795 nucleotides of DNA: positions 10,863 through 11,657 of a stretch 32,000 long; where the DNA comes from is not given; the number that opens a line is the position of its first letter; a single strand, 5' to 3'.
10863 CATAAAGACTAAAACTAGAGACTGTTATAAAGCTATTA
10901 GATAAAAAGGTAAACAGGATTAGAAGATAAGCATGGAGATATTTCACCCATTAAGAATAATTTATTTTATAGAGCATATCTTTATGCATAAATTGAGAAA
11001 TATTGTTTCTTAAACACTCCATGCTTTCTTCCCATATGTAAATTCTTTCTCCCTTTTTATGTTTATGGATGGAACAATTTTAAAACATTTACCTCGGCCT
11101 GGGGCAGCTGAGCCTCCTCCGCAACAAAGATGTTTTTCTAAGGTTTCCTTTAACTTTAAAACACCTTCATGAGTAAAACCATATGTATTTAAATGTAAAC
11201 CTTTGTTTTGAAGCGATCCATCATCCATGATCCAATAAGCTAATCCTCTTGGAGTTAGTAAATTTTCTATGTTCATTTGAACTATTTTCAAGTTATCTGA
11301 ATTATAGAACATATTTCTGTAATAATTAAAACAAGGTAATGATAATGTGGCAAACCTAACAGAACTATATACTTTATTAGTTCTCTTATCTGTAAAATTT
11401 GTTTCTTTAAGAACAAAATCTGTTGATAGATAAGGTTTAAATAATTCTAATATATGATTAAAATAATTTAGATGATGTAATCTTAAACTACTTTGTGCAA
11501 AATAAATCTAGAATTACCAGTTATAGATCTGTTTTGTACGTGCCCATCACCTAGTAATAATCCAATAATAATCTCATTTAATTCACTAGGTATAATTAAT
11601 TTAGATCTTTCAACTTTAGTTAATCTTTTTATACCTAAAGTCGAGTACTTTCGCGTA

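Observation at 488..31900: Window-wide family of GC-rich nested-palindrome elements built from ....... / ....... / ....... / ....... modules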

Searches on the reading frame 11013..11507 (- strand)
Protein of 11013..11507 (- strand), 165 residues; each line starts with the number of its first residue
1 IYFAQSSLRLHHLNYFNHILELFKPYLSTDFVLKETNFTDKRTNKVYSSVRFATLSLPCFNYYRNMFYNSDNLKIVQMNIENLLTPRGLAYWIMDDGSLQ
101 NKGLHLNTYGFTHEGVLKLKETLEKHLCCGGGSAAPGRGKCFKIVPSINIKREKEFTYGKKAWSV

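Call 58: search_protein_representatives(protein=window:11013-11507:-)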
Query: 165 residues. Proteins with E-value up to 0.001 (for the whole library): 2006; up to 1e-10: 332; up to 1e-30: 9. The best 150 are listed.
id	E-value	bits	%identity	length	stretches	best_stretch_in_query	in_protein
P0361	4.5e-57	209.0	77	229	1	3-132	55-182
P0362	1.6e-45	171.4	73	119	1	3-113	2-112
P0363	2.8e-42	160.9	63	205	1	3-125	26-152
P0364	2.5e-34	135.0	66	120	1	31-127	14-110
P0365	7.0e-34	133.6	72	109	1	3-87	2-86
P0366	4.9e-33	130.9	74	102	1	8-89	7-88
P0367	1.3e-31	126.2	69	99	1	3-91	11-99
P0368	4.1e-31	124.6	78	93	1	53-124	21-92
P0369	5.0e-31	124.3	53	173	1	10-127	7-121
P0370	1.7e-28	116.1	51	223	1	3-125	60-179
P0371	8.2e-28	113.9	72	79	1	3-80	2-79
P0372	1.1e-27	113.4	48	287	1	2-123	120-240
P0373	1.3e-27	113.2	66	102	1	5-84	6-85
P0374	1.5e-27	113.0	49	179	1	3-125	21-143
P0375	1.4e-26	109.9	67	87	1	18-110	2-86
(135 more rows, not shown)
